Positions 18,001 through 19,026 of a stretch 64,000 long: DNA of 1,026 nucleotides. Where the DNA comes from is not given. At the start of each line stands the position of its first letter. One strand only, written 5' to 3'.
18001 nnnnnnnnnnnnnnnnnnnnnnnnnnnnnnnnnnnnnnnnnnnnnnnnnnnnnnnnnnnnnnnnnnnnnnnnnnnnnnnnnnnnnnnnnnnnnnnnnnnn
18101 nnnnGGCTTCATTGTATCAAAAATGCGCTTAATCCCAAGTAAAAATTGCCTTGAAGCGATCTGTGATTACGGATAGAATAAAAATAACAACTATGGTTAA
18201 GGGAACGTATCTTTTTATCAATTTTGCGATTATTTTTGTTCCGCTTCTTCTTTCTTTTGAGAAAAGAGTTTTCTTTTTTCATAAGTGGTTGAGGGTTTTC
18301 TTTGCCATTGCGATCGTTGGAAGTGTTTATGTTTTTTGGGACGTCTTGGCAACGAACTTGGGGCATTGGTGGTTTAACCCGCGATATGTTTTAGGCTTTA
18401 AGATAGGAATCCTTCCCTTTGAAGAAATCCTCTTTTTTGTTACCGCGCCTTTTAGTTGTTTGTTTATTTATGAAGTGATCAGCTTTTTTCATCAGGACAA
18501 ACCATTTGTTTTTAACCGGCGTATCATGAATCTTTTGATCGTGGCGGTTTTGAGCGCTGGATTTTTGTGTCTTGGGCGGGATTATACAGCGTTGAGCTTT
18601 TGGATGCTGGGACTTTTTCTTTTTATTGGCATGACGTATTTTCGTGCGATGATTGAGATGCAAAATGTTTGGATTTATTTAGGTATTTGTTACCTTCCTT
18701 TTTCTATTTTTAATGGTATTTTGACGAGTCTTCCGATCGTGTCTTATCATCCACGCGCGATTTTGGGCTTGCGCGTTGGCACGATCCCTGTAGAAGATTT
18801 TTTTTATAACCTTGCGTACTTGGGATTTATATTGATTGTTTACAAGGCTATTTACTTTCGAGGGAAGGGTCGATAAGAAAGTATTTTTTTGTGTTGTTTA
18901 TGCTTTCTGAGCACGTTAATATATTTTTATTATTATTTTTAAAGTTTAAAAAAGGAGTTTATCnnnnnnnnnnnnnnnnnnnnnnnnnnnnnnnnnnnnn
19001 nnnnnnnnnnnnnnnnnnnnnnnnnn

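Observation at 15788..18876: Carotenoid/C30-terpenoid biosynthesis trio in an apparently strictly anaerobic genome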

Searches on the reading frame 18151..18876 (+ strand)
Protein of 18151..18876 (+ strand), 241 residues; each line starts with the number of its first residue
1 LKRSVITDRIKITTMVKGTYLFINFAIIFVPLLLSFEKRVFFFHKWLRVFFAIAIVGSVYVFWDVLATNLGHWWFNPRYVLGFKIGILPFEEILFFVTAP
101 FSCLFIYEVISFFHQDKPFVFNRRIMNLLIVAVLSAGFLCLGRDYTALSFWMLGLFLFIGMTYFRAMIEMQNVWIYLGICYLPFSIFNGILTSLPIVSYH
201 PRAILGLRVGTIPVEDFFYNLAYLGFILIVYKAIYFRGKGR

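Call 3: search_protein_families(library=pfam, proteins=[window:18151-18876:+])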
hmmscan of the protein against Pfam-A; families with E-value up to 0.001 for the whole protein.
window:18151-18876:+ (241 aa): 1 family
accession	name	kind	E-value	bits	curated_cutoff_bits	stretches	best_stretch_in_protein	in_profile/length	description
PF18916.5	Lycopene_cyc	-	3.8e-29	101.5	27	2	19-110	3-92/92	Lycopene cyclase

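Call 4: search_protein_families(library=ncbifam, proteins=[window:18151-18876:+])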
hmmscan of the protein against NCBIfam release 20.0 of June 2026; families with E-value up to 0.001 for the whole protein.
window:18151-18876:+ (241 aa): 1 family
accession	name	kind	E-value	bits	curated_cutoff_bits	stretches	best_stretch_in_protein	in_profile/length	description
TIGR03462.1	CarR_dom_SF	subfamily_domain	5.3e-30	103.8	39.4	2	19-107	2-89/89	lycopene cyclase domain-containing protein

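Call 8: find_homologous_proteins(query=window:18151-18876:+)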
Query window:18151-18876:+ (241 aa): 682 proteins with E <= 0.001 among 1112 candidates; the best 120 are listed.
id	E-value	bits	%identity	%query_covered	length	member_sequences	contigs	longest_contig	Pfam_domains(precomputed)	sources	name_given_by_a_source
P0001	2.6e-144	497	100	94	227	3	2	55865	PF18916.6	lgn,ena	-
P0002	1.0e-93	332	69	94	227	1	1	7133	PF18916.6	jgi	jgi:lycopene cyclase domain-containing protein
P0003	1.4e-85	305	66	93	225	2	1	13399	PF18916.6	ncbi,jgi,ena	ncbi:MAG: lycopene cyclase domain-containing protein [Candidatus Omnitrophota bacterium]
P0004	4.2e-81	290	64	90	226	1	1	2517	PF18916.6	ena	-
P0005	3.7e-79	284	60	89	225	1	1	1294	PF18916.6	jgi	jgi:lycopene cyclase domain-containing protein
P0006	6.2e-74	267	58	89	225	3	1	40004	PF18916.6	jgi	-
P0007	2.8e-72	261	57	90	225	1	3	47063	PF18916.6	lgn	-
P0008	2.2e-71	259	58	92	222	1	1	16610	PF18916.6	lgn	-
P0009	2.4e-71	258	57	89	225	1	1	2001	PF18916.6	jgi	jgi:lycopene cyclase domain-containing protein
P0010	9.2e-71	256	58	91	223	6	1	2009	PF18916.6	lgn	-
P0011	4.5e-70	254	58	89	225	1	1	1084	PF18916.6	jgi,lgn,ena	-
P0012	2.1e-59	219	51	82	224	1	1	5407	PF18916.6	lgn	-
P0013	5.2e-59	218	53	88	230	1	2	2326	PF18916.6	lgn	-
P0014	5.9e-58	214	50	91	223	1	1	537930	PF18916.6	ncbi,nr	ncbi:MAG: lycopene cyclase domain-containing protein [Candidatus Aceula meridiana]|nr:lycopene cycla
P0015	2.6e-55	206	49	91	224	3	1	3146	PF18916.6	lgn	-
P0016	3.5e-54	202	46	93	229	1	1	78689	PF18916.6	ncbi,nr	ncbi:MAG: lycopene cyclase domain-containing protein [Candidatus Omnitrophica bacterium]|nr:lycopene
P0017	8.7e-53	198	46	89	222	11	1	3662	PF18916.6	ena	-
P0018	6.0e-52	195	45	90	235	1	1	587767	PF18916.6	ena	-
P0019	1.4e-51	194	45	90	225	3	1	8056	PF18916.6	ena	-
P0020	2.1e-51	193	45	89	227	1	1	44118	PF18916.6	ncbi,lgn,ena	-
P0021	5.9e-51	192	43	89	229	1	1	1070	PF18916.6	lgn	-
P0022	1.8e-50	190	43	89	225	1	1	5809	PF18916.6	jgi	jgi:lycopene cyclase domain-containing protein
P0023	3.1e-50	189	48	88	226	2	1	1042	PF18916.6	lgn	-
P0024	6.9e-50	188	43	93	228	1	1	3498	PF18916.6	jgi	jgi:lycopene cyclase domain-containing protein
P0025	7.2e-50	188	44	89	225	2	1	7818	PF18916.6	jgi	-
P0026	7.9e-50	188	43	93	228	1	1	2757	PF18916.6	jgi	jgi:lycopene cyclase domain-containing protein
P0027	8.2e-50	188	45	89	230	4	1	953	PF18916.6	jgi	jgi:lycopene cyclase domain-containing protein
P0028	9.0e-50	188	42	94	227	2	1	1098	PF18916.6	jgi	jgi:lycopene cyclase domain-containing protein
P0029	9.7e-50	188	41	89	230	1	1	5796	PF18916.6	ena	-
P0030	1.1e-49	187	44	90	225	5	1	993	PF18916.6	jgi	-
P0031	1.2e-49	187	44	92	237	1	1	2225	PF18916.6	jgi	jgi:lycopene cyclase domain-containing protein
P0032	2.0e-49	187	43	90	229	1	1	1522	PF18916.6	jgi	jgi:lycopene cyclase domain-containing protein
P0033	2.1e-49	186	43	90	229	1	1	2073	PF18916.6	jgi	jgi:lycopene cyclase domain-containing protein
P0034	2.4e-49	186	44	89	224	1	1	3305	PF18916.6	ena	-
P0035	7.1e-49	185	45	84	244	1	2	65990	PF18916.6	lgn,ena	-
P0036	8.0e-49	185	43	90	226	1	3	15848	PF18916.6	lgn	-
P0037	1.1e-48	184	44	86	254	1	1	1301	PF18916.6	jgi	jgi:lycopene cyclase domain-containing protein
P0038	1.3e-48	184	41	77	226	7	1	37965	PF18916.6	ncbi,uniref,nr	ncbi:hypothetical protein AMJ87_03495 [candidate division WOR_3 bacterium SM23_60]|uniref:Lycopene c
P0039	1.6e-48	184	45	89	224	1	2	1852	PF18916.6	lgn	-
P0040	1.8e-48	183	43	92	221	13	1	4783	PF18916.6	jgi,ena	-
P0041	2.9e-48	183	43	87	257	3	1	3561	PF18916.6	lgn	-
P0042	3.5e-48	182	43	93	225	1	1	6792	PF18916.6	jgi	jgi:lycopene cyclase domain-containing protein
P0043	3.7e-48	182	43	88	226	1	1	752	PF18916.6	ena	-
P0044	4.7e-48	182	46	89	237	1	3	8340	PF18916.6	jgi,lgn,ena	-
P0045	5.2e-48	182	43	93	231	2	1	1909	PF18916.6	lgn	-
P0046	5.4e-48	182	42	82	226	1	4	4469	PF18916.6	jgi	jgi:lycopene cyclase domain-containing protein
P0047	6.8e-48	182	43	93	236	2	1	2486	PF18916.6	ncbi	-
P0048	8.8e-48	181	41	89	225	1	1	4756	PF18916.6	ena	-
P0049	9.9e-48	181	42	93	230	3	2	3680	PF18916.6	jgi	jgi:lycopene cyclase domain-containing protein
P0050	1.0e-47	181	43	89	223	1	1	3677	PF18916.6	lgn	-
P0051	1.8e-47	180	45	91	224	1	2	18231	PF18916.6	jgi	jgi:lycopene cyclase domain-containing protein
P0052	2.5e-47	180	45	89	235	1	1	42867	PF18916.6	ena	-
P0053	2.6e-47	180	41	92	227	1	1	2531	PF18916.6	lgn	-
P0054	3.0e-47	179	42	92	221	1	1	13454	PF18916.6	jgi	jgi:lycopene cyclase domain-containing protein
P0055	3.4e-47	179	43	89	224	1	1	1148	PF18916.6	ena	-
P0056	3.8e-47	179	43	83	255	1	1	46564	PF18916.6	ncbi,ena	-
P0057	5.0e-47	179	42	88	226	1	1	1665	PF18916.6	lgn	-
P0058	5.8e-47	178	41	87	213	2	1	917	PF18916.6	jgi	jgi:lycopene cyclase domain-containing protein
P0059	6.0e-47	178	41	93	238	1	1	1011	PF18916.6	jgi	jgi:lycopene cyclase domain-containing protein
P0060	9.0e-47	178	45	88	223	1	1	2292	PF18916.6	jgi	jgi:lycopene cyclase domain-containing protein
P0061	2.0e-46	177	42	82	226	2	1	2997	PF18916.6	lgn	-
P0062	2.2e-46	177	43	88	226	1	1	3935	PF18916.6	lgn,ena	-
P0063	2.9e-46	176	40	86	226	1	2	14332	PF18916.6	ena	-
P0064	3.1e-46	176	42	89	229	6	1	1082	PF18916.6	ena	-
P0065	4.6e-46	176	41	84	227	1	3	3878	PF18916.6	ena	-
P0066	4.6e-46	176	42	89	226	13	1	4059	PF18916.6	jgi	jgi:lycopene cyclase domain-containing protein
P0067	5.0e-46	175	44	92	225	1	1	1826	PF18916.6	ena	-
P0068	5.3e-46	175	42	89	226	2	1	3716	PF18916.6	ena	-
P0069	6.2e-46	175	42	89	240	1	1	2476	PF18916.6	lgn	-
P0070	7.0e-46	175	43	89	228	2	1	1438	PF18916.6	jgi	jgi:lycopene cyclase domain-containing protein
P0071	1.0e-45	174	42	90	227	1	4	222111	PF18916.6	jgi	jgi:lycopene cyclase domain-containing protein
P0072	1.1e-45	174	42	85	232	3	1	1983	PF18916.6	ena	-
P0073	2.0e-45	173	44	91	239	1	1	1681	PF18916.6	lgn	-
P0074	2.3e-45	173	39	83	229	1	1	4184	PF18916.6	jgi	jgi:lycopene cyclase domain-containing protein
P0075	2.3e-45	173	43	89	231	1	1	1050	PF18916.6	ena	-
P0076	2.5e-45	173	43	89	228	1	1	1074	PF18916.6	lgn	-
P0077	2.7e-45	173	41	84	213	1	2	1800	PF18916.6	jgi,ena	-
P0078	3.2e-45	173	44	88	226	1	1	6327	PF18916.6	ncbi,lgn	-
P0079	3.8e-45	173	44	93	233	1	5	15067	PF18916.6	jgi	jgi:lycopene cyclase domain-containing protein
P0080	4.6e-45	172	43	86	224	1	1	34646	PF18916.6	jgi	jgi:lycopene cyclase domain-containing protein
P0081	4.8e-45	172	44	88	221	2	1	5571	PF18916.6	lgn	-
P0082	5.7e-45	172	43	90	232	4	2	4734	PF18916.6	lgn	-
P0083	7.2e-45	172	42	89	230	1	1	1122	PF18916.6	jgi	jgi:lycopene cyclase domain-containing protein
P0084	7.4e-45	172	42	86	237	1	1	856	PF18916.6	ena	-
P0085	7.9e-45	171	43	90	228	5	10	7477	PF18916.6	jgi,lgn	jgi:lycopene cyclase domain-containing protein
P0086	1.1e-44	171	40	82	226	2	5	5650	PF18916.6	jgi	jgi:lycopene cyclase domain-containing protein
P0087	1.5e-44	171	41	94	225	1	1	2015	PF18916.6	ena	-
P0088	1.5e-44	171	41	82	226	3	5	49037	PF18916.6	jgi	-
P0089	1.9e-44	170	42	92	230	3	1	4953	PF18916.6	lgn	-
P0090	2.0e-44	170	43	92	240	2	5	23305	PF18916.6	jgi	jgi:lycopene cyclase domain-containing protein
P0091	2.3e-44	170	41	93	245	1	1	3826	PF18916.6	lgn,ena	-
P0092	2.4e-44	170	43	89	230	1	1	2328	PF18916.6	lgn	-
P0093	2.7e-44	170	43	89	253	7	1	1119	PF18916.6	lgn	-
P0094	3.1e-44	170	44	89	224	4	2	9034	PF18916.6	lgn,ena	-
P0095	3.5e-44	169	42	88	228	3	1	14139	PF18916.6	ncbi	-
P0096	5.7e-44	169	42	83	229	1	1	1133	PF18916.6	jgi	-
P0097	6.7e-44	168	45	85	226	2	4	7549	PF18916.6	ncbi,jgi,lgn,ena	-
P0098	9.1e-44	168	39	82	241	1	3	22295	PF18916.6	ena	-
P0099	1.2e-43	168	44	88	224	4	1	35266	PF18916.6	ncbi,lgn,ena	-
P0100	1.2e-43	168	40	89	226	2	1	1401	PF18916.6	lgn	-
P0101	1.3e-43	168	41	82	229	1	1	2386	PF18916.6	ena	-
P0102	1.9e-43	167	40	86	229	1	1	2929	PF18916.6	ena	-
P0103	2.0e-43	167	43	87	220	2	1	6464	PF18916.6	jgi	jgi:lycopene cyclase domain-containing protein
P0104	2.1e-43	167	43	93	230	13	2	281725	PF18916.6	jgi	jgi:lycopene cyclase domain-containing protein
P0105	2.1e-43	167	43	88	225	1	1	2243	PF18916.6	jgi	jgi:lycopene cyclase domain-containing protein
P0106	2.4e-43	167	41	92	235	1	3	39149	PF18916.6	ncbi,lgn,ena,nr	ncbi:MAG TPA: lycopene cyclase domain-containing protein [Ignavibacteria bacterium]|nr:lycopene cycl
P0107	2.7e-43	166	42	90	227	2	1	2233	PF18916.6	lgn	-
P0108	2.7e-43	166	41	83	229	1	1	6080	PF18916.6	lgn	-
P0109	3.3e-43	166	42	93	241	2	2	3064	PF18916.6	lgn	-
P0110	3.9e-43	166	44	82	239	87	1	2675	PF18916.6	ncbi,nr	ncbi:MAG: lycopene cyclase domain-containing protein [Candidatus Thermoplasmatota archaeon]|nr:lycop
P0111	4.3e-43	166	45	93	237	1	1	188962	PF18916.6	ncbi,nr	ncbi:MAG: lycopene cyclase domain-containing protein [Ignavibacteria bacterium]|nr:lycopene cyclase 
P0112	4.8e-43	166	43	79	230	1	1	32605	PF18916.6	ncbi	-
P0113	5.6e-43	165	42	80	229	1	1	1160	PF18916.6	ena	-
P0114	6.7e-43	165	41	93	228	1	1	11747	PF18916.6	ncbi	-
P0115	9.1e-43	165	43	89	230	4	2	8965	PF18916.6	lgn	-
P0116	9.2e-43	165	40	91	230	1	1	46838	PF18916.6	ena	-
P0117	1.1e-42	164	42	90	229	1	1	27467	PF18916.6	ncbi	-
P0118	1.1e-42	164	39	92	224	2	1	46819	PF18916.6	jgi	jgi:lycopene cyclase domain-containing protein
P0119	1.7e-42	164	41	89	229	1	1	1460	PF18916.6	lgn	-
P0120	1.7e-42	164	43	82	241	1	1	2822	PF18916.6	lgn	-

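Call 10: find_encoding_contigs(protein=P0001, flank=8000, max_places=3)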
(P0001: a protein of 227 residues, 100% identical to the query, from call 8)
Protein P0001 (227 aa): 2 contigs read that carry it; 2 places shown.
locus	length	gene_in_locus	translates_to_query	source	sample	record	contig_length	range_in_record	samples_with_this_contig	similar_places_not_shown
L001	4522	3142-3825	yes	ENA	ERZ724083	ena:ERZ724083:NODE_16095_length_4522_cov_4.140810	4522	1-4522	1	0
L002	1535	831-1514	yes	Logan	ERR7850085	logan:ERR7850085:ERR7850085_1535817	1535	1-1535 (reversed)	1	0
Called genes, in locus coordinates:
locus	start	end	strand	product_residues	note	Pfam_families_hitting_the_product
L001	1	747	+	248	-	?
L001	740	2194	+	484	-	PF00070:Pyr_redox (faint), PF00890:FAD_binding_2 (faint), PF01266:DAO, PF01593:Amino_oxidase, PF07992:Pyr_redox_2 (weak), PF13450:NAD_binding_8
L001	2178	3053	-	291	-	PF00494:SQS_PSY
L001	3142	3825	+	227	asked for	PF18916:Lycopene_cyc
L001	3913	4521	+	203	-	?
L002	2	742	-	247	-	?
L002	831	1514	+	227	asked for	PF18916:Lycopene_cyc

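Call 11: find_encoding_contigs(protein=P0014, flank=8000, max_places=2)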
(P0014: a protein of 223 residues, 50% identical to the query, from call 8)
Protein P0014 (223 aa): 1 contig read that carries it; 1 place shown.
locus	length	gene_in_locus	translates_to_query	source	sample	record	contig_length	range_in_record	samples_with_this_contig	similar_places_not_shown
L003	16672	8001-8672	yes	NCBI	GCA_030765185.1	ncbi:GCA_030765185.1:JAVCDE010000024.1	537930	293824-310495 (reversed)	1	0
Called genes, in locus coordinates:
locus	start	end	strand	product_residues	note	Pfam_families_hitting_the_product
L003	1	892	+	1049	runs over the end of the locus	PF00873:ACR_tran, PF02355:SecD_SecF_C (weak)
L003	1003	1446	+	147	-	-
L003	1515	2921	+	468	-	PF04055:Radical_SAM, PF13186:SPASM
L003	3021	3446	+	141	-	PF07291:MauE (weak), PF04173:DoxD (faint), PF07681:DoxX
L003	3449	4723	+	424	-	PF01266:DAO (faint), PF07992:Pyr_redox_2, PF00070:Pyr_redox, PF22366:NDH2_C (weak)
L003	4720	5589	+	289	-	PF12569:NatA_aux_su (faint), PF25062:ARM_TT21_N (weak), PF23914:TPR_CcmH_CycH, PF13174:TPR_6 (faint), PF13424:TPR_12 (faint), PF13428:TPR_14 (faint), PF13431:TPR_17 (faint), PF13432:TPR_16 (faint), +6 more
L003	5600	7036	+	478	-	PF01266:DAO (faint), PF01593:Amino_oxidase, PF07992:Pyr_redox_2 (faint), PF13450:NAD_binding_8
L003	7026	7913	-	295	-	PF00494:SQS_PSY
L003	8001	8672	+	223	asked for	PF18916:Lycopene_cyc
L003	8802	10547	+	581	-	PF00920:ILVD_EDD_N, PF24877:ILV_EDD_C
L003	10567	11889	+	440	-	PF13638:PIN_4, PF13401:AAA_22 (faint), PF02562:PhoH, PF13245:AAA_19 (faint), PF13604:AAA_30 (faint)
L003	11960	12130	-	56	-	PF00037:Fer4, PF13237:Fer4_10, PF14697:Fer4_21, PF12838:Fer4_7, PF13187:Fer4_9, PF12797:Fer4_2, PF00037:Fer4, PF12837:Fer4_6, +6 more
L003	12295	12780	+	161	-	PF01325:Fe_dep_repress, PF02742:Fe_dep_repr_C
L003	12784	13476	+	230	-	PF01475:FUR, PF04023:FeoA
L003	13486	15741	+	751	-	PF00009:GTP_EFTU (faint), PF01926:MMR_HSR1, PF02421:FeoB_N, PF17910:FeoB_Cyto, PF07670:Gate, PF07664:FeoB_C, PF07670:Gate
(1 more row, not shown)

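Call 12: find_encoding_contigs(protein=P0016, flank=8000, max_places=2)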
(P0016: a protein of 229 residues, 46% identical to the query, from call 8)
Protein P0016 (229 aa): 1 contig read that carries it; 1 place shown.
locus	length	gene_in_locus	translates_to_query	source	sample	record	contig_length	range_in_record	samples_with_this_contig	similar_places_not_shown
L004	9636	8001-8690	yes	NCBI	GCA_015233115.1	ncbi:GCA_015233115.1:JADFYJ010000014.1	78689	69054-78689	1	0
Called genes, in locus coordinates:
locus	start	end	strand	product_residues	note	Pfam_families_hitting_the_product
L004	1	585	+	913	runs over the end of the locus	PF12974:Phosphonate-bd, PF00989:PAS (weak), PF13426:PAS_9, PF13188:PAS_8 (weak), PF00989:PAS (weak), PF08448:PAS_4 (weak), PF13426:PAS_9, PF02518:HATPase_c, +2 more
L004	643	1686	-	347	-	PF00348:polyprenyl_synt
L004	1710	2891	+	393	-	PF07992:Pyr_redox_2, PF00070:Pyr_redox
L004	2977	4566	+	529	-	-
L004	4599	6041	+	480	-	PF00070:Pyr_redox (faint), PF01266:DAO (faint), PF01593:Amino_oxidase, PF07992:Pyr_redox_2 (faint), PF13450:NAD_binding_8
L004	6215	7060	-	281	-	PF00494:SQS_PSY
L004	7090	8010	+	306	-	PF13428:TPR_14 (faint), PF13431:TPR_17 (faint), PF14559:TPR_19 (faint)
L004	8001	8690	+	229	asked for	PF18916:Lycopene_cyc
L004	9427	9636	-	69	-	PF00111:Fer2, PF13510:Fer2_4 (weak)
